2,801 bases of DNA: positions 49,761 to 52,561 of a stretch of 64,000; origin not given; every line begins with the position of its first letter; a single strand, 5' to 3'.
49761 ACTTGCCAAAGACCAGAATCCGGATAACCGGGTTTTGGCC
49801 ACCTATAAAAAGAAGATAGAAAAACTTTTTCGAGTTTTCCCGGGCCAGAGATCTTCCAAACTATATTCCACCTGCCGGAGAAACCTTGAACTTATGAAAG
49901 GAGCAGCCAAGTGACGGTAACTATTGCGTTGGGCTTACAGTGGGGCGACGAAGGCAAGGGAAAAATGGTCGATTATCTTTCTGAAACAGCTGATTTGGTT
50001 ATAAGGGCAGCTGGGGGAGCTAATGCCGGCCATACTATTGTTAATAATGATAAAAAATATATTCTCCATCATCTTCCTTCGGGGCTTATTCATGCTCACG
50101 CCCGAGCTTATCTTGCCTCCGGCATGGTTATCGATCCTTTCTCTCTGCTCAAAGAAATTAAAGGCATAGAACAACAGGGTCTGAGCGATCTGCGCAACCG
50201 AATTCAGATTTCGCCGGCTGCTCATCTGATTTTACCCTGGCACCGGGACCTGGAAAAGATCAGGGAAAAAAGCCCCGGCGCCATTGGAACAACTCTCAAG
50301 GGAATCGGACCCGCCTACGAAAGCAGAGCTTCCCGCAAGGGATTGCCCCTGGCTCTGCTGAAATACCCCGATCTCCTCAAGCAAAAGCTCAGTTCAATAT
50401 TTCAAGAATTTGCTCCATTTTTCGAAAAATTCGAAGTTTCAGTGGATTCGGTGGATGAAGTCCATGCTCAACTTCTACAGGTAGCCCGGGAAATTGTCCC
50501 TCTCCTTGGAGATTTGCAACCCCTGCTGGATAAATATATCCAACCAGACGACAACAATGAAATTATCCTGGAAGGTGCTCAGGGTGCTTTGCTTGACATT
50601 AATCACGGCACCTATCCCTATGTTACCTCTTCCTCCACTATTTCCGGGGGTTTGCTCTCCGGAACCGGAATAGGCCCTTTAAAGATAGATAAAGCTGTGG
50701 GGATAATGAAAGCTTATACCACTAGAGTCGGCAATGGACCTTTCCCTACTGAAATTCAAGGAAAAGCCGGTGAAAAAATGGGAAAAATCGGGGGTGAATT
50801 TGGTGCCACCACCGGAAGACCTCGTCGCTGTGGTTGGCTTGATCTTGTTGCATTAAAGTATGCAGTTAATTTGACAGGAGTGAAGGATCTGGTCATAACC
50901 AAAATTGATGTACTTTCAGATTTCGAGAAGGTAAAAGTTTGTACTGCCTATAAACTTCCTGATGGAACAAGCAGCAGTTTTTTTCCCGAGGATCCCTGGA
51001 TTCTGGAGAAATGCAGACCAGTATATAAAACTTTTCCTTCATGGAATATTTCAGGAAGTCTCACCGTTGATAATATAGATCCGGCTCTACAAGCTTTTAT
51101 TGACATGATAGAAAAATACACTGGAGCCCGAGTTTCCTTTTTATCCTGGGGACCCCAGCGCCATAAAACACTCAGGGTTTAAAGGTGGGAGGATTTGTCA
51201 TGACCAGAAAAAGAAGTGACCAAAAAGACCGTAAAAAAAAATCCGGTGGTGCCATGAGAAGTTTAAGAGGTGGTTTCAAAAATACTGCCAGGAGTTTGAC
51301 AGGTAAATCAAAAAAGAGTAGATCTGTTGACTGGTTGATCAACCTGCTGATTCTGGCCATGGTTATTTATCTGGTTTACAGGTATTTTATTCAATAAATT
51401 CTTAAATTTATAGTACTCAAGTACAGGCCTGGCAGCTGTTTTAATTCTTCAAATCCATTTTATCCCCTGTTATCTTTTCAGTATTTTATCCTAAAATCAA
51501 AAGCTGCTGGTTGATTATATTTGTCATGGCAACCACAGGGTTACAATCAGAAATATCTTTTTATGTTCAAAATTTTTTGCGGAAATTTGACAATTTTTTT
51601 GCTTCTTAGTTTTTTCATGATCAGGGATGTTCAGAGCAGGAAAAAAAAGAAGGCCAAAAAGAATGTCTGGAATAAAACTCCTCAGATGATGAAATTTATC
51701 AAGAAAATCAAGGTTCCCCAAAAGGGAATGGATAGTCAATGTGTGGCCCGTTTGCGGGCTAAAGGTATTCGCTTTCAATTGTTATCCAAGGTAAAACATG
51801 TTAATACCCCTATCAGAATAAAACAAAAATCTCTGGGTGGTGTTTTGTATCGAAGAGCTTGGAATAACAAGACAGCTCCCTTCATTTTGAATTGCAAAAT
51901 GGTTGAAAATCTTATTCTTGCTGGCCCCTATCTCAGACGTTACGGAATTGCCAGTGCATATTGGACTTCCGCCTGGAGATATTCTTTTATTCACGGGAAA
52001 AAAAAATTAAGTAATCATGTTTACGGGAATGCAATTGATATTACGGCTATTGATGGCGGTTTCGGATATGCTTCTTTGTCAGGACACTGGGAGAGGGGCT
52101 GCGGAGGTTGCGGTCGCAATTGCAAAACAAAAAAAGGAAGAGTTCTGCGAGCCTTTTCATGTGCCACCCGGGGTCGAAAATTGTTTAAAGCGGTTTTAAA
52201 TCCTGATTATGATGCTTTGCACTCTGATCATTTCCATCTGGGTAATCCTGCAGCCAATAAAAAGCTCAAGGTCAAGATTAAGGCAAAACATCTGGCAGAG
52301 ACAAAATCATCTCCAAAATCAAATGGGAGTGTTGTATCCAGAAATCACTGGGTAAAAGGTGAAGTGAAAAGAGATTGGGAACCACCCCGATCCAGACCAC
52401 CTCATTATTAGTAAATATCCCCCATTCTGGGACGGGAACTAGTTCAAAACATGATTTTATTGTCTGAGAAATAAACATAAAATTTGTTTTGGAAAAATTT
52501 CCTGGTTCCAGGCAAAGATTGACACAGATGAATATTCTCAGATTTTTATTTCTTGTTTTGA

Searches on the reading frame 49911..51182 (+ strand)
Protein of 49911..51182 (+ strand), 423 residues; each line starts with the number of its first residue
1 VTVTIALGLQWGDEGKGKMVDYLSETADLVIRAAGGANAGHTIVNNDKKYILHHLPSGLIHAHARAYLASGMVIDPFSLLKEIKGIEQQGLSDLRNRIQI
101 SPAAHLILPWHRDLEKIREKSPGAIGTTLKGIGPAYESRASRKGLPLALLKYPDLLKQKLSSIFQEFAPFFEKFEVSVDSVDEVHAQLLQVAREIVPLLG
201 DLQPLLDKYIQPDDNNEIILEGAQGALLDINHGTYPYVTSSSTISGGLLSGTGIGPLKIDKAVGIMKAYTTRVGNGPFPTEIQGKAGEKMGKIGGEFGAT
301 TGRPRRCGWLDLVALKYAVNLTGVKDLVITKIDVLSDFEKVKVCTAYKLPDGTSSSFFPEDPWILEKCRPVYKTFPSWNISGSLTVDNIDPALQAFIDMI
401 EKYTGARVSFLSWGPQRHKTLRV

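Call 6: search_protein_families(library=ncbifam, proteins=[window:49911-51182:+], max_evalue=0.00001)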
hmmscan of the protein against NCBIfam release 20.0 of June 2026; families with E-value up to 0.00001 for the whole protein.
window:49911-51182:+ (423 aa): 6 families
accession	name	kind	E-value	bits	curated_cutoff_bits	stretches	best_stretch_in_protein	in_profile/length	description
NF002223.0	PRK01117.1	equivalog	4.2e-147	490.4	402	1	2-421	2-422/430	adenylosuccinate synthase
TIGR00184.1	purA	equivalog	9.8e-131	436.5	395.55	1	6-421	2-418/425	adenylosuccinate synthase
NF010355.0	PRK13783.1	equivalog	6.8e-119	397.6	445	1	6-417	5-398/404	adenylosuccinate synthase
NF010357.0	PRK13785.1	equivalog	5e-87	292.4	700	1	1-421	1-448/455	adenylosuccinate synthase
NF003295.0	PRK04293.1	equivalog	4.5e-68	229.6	368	2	192-347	146-295/337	adenylosuccinate synthetase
NF038379.2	amino_Aden_PurZ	exception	7.5e-34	117.3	300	1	4-320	2-290/293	succino-amino-deoxyadenylate synthase PurZ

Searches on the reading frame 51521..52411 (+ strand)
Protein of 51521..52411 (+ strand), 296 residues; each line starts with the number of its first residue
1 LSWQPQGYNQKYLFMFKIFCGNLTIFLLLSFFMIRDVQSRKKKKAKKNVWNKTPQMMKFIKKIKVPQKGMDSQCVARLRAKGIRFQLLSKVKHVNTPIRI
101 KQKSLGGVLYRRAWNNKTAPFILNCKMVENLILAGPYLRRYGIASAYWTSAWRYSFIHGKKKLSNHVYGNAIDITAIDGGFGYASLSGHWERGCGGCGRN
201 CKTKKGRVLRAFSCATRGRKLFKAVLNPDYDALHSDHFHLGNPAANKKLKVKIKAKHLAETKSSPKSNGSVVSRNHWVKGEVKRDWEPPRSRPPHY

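Call 13: search_protein_families(library=pfam, proteins=[window:51521-52411:+], max_evalue=0.0001)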
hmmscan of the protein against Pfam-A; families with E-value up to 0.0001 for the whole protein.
window:51521-52411:+ (296 aa): 1 family
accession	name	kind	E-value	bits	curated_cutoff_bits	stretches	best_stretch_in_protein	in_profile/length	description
PF06904.17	Extensin-like_C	-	7.5e-10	39.7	25.4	1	160-242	96-166/176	Extensin-like protein C-terminus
